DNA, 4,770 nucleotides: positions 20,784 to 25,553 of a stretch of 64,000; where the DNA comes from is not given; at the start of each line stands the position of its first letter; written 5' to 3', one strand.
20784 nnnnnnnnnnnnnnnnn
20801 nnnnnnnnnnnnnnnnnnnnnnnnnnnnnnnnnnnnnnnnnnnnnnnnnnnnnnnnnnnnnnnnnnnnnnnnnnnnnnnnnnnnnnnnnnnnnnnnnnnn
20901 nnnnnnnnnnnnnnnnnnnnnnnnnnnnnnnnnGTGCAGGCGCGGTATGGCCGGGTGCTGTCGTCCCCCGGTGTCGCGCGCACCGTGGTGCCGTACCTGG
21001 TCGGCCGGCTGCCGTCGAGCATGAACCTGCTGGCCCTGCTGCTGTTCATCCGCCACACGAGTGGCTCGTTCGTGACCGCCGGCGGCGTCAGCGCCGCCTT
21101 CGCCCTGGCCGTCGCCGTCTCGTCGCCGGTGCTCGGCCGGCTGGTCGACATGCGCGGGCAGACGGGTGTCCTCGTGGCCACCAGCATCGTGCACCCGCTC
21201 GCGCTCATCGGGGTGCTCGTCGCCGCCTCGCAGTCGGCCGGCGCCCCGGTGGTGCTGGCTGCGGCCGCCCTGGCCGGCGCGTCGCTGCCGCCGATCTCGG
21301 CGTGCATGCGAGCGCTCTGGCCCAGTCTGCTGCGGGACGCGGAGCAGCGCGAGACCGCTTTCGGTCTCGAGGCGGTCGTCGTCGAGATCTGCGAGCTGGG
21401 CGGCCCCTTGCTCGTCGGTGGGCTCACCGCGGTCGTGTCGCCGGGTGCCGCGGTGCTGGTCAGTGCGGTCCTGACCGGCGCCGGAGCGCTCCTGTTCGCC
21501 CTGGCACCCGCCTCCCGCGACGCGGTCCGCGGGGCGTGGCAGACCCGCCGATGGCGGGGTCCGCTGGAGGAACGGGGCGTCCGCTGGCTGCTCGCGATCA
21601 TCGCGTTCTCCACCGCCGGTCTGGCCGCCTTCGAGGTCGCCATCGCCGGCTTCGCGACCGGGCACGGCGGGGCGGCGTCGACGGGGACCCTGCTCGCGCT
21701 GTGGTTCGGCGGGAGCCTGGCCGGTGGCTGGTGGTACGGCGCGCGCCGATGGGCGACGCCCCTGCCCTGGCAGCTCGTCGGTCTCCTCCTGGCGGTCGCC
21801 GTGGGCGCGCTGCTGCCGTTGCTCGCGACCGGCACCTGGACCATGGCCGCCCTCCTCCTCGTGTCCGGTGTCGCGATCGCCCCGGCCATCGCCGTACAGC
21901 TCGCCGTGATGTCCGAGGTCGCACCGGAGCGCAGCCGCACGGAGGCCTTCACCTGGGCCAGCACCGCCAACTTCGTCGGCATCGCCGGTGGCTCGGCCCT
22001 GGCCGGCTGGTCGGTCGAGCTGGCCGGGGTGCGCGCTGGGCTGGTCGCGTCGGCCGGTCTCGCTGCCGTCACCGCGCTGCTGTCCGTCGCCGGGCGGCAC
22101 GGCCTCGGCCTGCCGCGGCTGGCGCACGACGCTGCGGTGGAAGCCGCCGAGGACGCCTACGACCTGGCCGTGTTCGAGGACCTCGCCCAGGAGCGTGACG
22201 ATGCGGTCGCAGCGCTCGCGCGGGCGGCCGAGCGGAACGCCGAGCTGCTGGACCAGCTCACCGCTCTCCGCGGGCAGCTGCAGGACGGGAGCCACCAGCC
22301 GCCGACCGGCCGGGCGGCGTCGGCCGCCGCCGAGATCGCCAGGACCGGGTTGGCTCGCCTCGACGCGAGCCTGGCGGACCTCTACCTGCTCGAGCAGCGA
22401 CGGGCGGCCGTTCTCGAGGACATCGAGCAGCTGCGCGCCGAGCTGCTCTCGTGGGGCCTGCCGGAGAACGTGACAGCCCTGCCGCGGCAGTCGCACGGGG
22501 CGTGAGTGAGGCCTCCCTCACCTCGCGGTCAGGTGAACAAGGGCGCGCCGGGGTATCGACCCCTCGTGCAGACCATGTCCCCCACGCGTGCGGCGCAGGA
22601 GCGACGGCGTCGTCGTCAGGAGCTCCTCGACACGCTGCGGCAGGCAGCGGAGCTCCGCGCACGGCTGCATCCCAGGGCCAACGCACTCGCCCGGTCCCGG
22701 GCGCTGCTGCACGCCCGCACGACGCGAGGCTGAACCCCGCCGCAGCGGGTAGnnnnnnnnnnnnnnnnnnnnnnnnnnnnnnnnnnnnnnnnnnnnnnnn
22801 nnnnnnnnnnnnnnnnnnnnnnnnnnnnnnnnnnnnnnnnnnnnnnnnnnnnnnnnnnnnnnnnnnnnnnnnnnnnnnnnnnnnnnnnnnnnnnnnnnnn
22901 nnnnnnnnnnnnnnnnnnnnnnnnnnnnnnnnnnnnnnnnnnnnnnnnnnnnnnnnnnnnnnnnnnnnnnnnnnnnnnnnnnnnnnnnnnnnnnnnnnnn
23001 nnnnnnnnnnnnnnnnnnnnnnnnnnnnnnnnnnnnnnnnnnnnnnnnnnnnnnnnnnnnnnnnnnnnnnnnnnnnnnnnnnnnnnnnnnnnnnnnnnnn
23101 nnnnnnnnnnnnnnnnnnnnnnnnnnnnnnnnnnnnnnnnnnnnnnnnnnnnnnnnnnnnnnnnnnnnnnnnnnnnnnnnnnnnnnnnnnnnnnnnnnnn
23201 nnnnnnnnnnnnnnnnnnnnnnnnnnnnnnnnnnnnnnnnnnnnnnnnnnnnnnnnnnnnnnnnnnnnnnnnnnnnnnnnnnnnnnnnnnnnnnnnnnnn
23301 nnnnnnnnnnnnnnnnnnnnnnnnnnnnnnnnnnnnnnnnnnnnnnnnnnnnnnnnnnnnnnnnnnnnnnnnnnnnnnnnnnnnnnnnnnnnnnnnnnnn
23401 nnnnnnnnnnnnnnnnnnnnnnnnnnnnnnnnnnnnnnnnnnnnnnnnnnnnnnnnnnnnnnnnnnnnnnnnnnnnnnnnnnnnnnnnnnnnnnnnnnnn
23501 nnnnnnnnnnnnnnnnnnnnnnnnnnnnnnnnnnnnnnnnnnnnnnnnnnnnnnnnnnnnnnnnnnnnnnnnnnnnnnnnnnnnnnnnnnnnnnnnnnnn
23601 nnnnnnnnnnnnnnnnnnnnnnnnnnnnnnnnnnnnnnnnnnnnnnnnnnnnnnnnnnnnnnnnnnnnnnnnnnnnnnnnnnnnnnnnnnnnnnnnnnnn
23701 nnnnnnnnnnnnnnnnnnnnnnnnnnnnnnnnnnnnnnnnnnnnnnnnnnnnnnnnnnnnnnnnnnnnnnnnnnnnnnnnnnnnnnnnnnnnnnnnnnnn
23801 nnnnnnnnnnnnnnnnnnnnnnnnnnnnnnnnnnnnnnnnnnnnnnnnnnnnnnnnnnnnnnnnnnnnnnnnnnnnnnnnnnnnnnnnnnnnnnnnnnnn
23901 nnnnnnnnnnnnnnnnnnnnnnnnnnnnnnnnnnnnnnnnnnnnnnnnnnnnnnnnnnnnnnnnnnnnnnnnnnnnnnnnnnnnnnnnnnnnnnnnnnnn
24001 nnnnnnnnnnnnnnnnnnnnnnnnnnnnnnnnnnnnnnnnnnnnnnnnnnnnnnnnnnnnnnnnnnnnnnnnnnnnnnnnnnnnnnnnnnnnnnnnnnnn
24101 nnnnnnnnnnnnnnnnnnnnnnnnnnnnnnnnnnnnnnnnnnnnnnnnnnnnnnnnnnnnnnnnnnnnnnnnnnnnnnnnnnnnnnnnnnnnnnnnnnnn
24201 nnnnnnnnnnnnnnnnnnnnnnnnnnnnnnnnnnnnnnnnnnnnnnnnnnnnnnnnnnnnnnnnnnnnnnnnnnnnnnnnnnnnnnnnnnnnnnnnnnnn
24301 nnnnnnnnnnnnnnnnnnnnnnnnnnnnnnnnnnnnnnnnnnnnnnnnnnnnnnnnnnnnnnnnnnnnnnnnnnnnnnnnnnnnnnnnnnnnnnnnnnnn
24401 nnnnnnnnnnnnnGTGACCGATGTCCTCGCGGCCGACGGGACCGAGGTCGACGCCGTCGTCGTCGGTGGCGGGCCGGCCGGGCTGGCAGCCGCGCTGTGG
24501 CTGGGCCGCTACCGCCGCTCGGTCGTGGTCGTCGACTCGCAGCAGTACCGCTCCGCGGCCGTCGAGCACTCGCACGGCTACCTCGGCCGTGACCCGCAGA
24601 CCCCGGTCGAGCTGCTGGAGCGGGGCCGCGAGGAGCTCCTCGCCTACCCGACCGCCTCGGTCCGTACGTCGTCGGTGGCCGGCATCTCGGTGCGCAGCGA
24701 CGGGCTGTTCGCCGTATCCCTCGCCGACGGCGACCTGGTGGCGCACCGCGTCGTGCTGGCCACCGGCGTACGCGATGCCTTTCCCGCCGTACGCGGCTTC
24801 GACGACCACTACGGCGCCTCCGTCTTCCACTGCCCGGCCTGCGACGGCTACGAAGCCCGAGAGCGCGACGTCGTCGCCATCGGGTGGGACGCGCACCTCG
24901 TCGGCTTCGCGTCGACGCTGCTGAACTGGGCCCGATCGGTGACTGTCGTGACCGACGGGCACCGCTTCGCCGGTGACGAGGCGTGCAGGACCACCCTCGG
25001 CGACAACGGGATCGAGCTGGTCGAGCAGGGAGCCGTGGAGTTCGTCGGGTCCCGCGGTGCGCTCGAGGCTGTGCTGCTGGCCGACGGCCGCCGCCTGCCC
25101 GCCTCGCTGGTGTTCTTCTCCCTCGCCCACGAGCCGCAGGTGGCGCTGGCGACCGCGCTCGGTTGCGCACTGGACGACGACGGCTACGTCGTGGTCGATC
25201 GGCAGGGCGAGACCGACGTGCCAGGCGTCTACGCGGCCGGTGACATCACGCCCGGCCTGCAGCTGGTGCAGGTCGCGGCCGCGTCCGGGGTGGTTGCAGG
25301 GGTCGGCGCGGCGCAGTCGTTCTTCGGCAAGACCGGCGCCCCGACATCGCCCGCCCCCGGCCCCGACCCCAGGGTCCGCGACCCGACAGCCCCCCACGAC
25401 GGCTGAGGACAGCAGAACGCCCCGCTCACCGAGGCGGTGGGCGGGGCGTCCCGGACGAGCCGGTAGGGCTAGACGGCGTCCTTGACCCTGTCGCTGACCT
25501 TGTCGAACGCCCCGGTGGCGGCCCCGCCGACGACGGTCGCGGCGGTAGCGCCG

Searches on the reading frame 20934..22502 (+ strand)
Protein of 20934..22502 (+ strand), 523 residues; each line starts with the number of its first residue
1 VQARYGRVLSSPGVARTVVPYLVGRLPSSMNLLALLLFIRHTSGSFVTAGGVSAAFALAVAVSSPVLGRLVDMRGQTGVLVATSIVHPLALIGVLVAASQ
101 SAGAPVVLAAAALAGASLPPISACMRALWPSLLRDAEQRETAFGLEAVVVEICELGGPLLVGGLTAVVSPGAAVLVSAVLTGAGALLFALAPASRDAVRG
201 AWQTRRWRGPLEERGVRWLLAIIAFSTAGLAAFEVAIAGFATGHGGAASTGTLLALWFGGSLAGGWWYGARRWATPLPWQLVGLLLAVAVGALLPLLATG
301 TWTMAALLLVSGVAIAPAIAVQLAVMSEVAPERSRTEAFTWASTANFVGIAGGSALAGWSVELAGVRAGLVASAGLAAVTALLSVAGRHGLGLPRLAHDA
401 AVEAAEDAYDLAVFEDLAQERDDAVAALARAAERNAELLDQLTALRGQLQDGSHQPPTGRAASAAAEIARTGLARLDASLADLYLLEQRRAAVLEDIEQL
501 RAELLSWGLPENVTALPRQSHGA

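Call 50: search_protein_families(library=pfam, proteins=[window:20934-22502:+], max_evalue=0.001)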
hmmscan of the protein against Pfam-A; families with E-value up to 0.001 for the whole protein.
window:20934-22502:+ (523 aa): 2 families
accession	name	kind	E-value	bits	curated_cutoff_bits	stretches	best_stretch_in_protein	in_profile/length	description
PF07690.21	MFS_1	-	3.6e-16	59.5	33.4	2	282-383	66-167/347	Major Facilitator Superfamily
PF14197.11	Cep57_CLD_2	-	4.1e-05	24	27.1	1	415-450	27-62/67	Centrosome localisation domain of PPC89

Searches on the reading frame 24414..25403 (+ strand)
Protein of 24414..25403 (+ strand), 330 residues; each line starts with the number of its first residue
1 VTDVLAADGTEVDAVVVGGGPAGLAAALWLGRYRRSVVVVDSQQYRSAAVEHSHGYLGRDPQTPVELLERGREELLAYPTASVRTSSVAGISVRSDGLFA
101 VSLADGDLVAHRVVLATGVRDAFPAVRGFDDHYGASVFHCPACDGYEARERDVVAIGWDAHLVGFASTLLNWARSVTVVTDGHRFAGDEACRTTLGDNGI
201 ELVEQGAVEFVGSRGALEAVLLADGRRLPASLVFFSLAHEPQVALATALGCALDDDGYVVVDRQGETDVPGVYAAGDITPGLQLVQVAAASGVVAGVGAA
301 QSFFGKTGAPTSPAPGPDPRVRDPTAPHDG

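Call 50: search_protein_families(library=pfam, proteins=[window:24414-25403:+], max_evalue=0.001)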
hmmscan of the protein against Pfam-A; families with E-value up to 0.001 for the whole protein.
window:24414-25403:+ (330 aa): 12 families
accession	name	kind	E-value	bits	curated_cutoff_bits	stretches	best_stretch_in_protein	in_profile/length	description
PF07992.20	Pyr_redox_2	-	5.1e-35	121.7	26.1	1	13-292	2-291/291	Pyridine nucleotide-disulphide oxidoreductase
PF13738.12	Pyr_redox_3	-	7.9e-09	35.6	30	0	87-276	103-305/305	Pyridine nucleotide-disulphide oxidoreductase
PF00890.30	FAD_binding_2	-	9.8e-09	35.3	20.4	1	13-55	1-43/414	FAD binding domain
PF03486.20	HI0933_like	-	6.7e-06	26.2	50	1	13-44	2-33/244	HI0933-like protein Rossmann domain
PF01266.30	DAO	-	1.7e-05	24.9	27.9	1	13-58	1-47/353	FAD dependent oxidoreductase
PF01134.28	GIDA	-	5.5e-05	22.8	22.1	0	13-40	1-28/391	Glucose inhibited division protein A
PF00070.33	Pyr_redox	-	7.9e-05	23.5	22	0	14-43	2-31/82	Pyridine nucleotide-disulphide oxidoreductase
PF01494.25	FAD_binding_3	-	0.00015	21.5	22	1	11-47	1-37/349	FAD binding domain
PF05834.18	Lycopene_cycl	-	0.00049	19.7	23.4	0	13-56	1-46/380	Lycopene cyclase protein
PF13450.12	NAD_binding_8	-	0.00059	20.5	21.9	0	16-44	1-29/68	NAD(P)-binding Rossmann-like domain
PF12831.13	FAD_oxidored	-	0.00095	19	27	0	13-44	1-32/416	FAD dependent oxidoreductase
PF13454.12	NAD_binding_9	-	0.00096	19.6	21.8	0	80-119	115-154/155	FAD-NAD(P)-binding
